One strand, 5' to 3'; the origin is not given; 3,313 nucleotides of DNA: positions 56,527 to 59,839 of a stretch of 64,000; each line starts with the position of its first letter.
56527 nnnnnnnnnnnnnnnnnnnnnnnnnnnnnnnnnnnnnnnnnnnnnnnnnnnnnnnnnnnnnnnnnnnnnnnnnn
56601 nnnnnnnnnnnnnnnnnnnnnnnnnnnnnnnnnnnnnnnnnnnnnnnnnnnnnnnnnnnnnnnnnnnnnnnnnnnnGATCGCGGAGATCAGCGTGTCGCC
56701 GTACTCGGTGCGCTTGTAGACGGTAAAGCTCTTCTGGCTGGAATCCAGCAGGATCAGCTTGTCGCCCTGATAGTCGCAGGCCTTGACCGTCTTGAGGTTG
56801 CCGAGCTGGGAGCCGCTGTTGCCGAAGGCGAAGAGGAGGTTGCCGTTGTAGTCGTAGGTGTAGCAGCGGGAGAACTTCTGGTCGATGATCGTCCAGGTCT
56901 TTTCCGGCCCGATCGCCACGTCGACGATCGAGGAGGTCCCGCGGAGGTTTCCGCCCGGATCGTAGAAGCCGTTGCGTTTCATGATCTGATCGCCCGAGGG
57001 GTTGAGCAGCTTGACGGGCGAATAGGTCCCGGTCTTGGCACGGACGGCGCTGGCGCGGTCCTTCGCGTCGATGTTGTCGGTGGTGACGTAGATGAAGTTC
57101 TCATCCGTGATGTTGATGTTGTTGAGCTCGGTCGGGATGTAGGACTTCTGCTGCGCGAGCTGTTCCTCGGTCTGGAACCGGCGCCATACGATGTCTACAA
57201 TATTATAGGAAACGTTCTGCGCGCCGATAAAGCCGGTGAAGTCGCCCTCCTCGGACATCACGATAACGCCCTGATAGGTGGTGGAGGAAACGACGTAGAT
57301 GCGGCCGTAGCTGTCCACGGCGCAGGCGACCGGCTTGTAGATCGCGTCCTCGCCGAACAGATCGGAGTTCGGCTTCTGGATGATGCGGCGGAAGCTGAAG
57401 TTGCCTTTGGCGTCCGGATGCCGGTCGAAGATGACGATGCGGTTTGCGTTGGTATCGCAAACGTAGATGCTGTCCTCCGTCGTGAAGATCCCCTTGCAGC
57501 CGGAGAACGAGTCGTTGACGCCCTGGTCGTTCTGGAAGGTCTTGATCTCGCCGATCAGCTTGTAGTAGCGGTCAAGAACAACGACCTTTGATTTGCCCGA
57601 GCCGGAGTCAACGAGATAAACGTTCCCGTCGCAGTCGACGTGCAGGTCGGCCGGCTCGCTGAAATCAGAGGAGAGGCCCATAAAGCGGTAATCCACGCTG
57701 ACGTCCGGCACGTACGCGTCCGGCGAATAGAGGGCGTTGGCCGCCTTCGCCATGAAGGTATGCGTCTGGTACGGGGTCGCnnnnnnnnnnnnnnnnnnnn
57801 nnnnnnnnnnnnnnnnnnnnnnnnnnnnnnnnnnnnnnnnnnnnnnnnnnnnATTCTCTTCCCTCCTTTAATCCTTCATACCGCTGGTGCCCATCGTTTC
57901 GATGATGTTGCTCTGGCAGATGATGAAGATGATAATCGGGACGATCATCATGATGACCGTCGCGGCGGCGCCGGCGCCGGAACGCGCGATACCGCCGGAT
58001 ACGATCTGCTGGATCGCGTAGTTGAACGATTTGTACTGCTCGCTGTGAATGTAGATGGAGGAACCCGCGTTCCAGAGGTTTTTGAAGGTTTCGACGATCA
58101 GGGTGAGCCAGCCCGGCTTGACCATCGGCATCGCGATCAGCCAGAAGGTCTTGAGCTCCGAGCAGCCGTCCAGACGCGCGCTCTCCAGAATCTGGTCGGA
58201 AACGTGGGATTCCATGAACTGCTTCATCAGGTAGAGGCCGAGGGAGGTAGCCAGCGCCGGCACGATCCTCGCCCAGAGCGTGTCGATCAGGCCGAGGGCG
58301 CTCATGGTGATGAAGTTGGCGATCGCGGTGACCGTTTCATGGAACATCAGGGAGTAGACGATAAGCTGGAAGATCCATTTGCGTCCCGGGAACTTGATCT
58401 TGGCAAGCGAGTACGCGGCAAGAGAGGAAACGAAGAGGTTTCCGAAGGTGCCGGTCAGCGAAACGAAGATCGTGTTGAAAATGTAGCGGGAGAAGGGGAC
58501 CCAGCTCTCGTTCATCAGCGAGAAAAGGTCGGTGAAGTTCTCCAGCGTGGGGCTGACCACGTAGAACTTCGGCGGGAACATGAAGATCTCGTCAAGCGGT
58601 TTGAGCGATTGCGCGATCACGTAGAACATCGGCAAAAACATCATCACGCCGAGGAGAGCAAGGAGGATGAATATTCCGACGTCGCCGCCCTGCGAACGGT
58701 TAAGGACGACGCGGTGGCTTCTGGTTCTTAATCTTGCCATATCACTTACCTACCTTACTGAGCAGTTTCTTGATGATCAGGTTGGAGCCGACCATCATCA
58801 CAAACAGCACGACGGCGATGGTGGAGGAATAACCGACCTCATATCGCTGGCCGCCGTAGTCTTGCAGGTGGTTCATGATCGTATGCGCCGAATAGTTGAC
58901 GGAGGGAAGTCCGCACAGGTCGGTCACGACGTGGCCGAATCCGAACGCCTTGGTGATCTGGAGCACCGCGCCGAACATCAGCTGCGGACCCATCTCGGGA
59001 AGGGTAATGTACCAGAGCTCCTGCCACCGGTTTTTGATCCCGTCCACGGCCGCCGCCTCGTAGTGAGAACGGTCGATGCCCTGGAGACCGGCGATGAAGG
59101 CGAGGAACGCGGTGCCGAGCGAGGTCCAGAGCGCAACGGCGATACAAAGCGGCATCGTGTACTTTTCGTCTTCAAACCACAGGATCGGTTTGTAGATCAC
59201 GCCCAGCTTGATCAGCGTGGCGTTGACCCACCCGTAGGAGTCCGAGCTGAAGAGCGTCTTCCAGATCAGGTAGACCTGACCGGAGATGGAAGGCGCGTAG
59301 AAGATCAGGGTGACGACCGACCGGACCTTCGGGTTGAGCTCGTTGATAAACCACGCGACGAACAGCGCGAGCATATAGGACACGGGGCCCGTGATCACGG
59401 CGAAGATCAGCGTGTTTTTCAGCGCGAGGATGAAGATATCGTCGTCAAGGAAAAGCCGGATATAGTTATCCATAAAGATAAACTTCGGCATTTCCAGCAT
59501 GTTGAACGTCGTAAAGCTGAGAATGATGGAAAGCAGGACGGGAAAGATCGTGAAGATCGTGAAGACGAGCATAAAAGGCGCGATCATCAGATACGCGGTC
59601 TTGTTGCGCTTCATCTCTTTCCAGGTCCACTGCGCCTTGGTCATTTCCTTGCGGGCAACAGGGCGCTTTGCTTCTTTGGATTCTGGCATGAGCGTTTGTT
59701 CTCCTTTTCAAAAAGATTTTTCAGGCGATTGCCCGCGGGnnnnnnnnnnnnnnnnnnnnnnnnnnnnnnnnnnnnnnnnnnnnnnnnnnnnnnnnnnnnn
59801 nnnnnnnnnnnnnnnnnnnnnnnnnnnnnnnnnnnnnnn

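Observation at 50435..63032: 12.5-kb operon combining a CBM-SBP giant, two complete ABC permease pairs, an NHL-TPR-Yip1 membrane fusion and a DUF5696-like secreted giant, with no ATPase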

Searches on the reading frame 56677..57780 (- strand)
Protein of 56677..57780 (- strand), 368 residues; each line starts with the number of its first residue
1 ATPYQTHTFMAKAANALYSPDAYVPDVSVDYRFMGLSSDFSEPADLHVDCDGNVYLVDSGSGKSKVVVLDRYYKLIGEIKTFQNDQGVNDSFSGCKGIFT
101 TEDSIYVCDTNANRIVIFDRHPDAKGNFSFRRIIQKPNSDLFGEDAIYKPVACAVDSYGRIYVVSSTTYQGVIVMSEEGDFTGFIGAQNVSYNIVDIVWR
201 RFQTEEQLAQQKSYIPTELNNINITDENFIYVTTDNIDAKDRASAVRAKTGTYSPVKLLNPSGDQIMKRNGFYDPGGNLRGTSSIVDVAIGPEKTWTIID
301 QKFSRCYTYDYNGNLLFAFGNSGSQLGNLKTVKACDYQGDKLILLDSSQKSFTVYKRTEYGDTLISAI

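Call 89: search_solved_structures(query=A4, max_evalue=1)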
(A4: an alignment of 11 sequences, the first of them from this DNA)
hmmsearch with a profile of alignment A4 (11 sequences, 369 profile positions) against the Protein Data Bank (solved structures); distinct sequences matched with E-value up to 1: 62 (the best 60 are shown).
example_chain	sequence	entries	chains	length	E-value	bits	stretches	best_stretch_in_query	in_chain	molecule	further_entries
6d69_A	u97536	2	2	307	2.6e-22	82.4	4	38-125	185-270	NHL Repeat Region of D. melanogaster Thin | Thin, isoform D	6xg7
6rej_A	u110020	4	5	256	3.2e-19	72.2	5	40-124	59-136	Pizza6-SH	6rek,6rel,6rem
6f0t_A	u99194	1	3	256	7e-19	71.1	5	40-124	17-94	Pizza6-SFW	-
3wwa_A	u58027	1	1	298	1.1e-18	70.4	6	39-124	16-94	Pizza7H protein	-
7zqg_A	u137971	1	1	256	4.7e-18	68.4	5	40-124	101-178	Pizza6-KSH-TSH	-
6qsd_A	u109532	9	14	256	7e-18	67.8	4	40-124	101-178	Pizza6S | Pizza6-S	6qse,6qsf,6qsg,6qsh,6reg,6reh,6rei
6ren_A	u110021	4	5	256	2.1e-17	66.3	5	39-124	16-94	3fPizza6-SH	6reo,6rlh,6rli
7qrx_A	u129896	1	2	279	3.9e-17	65.4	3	39-180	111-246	E3 ubiquitin-protein ligase TRIM71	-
6f0s_A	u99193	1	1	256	4.1e-17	65.3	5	40-124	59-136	Pizza6-SYW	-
9jur_A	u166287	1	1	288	4.3e-17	65.2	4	38-181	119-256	E3 ubiquitin-protein ligase TRIM71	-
8j72_A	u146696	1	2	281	5.5e-17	64.9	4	38-181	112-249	E3 ubiquitin-protein ligase TRIM71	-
7zpw_A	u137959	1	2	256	7.9e-17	64.4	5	40-124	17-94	Pizza6-TSK-TSH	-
3ww9_A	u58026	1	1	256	1.8e-16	63.2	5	39-124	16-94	pizza6 protein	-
7zpz_A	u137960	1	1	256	3.1e-16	62.4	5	40-124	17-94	Pizza6-TSR-TSH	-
7zq2_A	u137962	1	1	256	5.2e-16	61.7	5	41-124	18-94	Pizza6-RSH-TSH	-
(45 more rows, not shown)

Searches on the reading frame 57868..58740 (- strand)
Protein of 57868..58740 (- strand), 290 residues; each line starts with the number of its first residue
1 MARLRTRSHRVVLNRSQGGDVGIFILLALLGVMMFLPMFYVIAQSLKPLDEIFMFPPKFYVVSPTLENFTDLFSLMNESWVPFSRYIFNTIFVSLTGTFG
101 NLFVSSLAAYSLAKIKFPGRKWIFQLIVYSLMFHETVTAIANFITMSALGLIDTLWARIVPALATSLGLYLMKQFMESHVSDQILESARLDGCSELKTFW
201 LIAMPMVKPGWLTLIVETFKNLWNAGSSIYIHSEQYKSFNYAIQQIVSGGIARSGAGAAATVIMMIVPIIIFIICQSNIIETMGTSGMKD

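Call 4: search_protein_families(library=pfam, proteins=[window:57868-58740:-], max_evalue=0.01)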
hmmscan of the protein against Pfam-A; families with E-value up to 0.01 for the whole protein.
window:57868-58740:- (290 aa): 1 family
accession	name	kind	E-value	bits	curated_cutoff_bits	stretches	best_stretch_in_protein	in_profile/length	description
PF00528.27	BPD_transp_1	-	1.5e-07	31.8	26.4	1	127-276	24-175/184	Binding-protein-dependent transport system inner membrane component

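Call 5: search_protein_families(library=ncbifam, proteins=[window:57868-58740:-], max_evalue=0.01)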
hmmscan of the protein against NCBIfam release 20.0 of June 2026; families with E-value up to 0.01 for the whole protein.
window:57868-58740:- (290 aa): 9 families
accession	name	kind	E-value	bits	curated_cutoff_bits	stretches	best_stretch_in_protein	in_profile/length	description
NF008210.0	PRK10973.1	equivalog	9.4e-22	78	297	1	24-281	13-274/281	sn-glycerol-3-phosphate ABC transporter permease UgpE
NF040932.1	ABC_arch_GlcU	equivalog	3.7e-16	59.6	340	1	25-280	7-261/272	glucose ABC transporter permease GlcU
NF008231.0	PRK10998.1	equivalog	9e-11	41.9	261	1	36-290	29-296/296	maltose ABC transporter permease MalG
NF007047.0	PRK09500.1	equivalog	1.2e-06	28.3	326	1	88-276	61-249/257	spermidine/putrescine ABC transporter permease PotC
TIGR02141.1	modB_ABC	equivalog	2.8e-06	27.1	182.6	1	91-234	4-161/208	molybdate ABC transporter permease subunit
TIGR01581.1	Mo_ABC_porter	hypoth_equivalog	3.5e-06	26.7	210.3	1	93-220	25-169/225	ABC transporter permease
NF006939.0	PRK09421.1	equivalog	0.00022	20.7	262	0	91-245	16-188/230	molybdate ABC transporter permease subunit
TIGR02139.1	permease_CysT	equivalog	0.00088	18.9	246.1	0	44-274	11-255/265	sulfate ABC transporter permease subunit CysT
NF040839.1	tungstate_WtpB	equivalog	0.0028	17.3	340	1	57-275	20-244/251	tungstate ABC transporter permease WtpB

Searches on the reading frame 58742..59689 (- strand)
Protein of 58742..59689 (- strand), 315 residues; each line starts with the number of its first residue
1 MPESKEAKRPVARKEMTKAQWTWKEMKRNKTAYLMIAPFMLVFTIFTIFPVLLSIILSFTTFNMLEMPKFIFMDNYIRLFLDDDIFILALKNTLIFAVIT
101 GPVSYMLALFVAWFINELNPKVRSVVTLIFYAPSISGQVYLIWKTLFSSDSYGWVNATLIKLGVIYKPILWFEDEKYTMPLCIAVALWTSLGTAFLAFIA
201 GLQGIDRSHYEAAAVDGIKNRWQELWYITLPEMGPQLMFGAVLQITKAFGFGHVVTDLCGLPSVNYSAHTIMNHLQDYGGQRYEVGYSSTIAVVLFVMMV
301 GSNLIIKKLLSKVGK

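Call 4: search_protein_families(library=pfam, proteins=[window:58742-59689:-], max_evalue=0.01)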
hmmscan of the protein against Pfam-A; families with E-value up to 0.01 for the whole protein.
window:58742-59689:- (315 aa): 1 family
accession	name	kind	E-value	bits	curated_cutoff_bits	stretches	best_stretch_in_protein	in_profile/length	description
PF00528.27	BPD_transp_1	-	3.4e-08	33.9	26.4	1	107-306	4-175/184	Binding-protein-dependent transport system inner membrane component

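Call 5: search_protein_families(library=ncbifam, proteins=[window:58742-59689:-], max_evalue=0.01)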
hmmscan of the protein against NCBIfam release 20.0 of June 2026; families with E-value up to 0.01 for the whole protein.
window:58742-59689:- (315 aa): 14 families
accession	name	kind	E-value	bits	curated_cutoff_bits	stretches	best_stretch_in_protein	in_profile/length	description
NF007852.0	PRK10561.1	equivalog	6.9e-16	58.9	335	1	29-304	11-282/295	sn-glycerol-3-phosphate ABC transporter permease UgpA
NF007044.0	PRK09497.1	equivalog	6.8e-14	52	348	1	28-299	4-268/285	spermidine/putrescine ABC transporter permease PotB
NF040931.1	ABC_arch_GlcT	equivalog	8.7e-14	51.8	360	1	40-305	5-264/278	glucose ABC transporter permease GlcT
TIGR00969.1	3a0106s02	subfamily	8.6e-09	35.2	240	1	52-310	28-269/272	sulfate ABC transporter permease subunit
NF043074.1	MMSYN1_0196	equivalog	1.2e-08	34.6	350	2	29-124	7-101/277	spermidine/putrescine ABC transporter permease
NF008232.0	PRK10999.1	equivalog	2.9e-08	32.9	392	1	73-251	267-444/520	maltose ABC transporter permease MalF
TIGR02139.1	permease_CysT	equivalog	3.1e-07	30.2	246.1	1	51-305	14-258/265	sulfate ABC transporter permease subunit CysT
TIGR02140.1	permease_CysW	equivalog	1.5e-06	28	329.1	1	73-311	33-256/261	sulfate ABC transporter permease subunit CysW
NF008208.0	PRK10971.1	equivalog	1.4e-05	24.7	415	1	66-312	38-269/277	sulfate/thiosulfate ABC transporter permease CysT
NF007963.0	PRK10683.1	equivalog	1.4e-05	24.6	489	1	33-302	42-301/317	putrescine ABC transporter permease PotH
NF006939.0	PRK09421.1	equivalog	5.4e-05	22.7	262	1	93-308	15-223/230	molybdate ABC transporter permease subunit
NF008620.0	PRK11602.1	equivalog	0.00043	19.6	442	1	33-309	20-271/291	sulfate/thiosulfate ABC transporter permease CysW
TIGR02141.1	modB_ABC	equivalog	0.0022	17.7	182.6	1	93-256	3-157/208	molybdate ABC transporter permease subunit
NF007545.0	PRK10160.1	equivalog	0.0061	16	342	1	169-254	135-214/275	taurine ABC transporter permease TauC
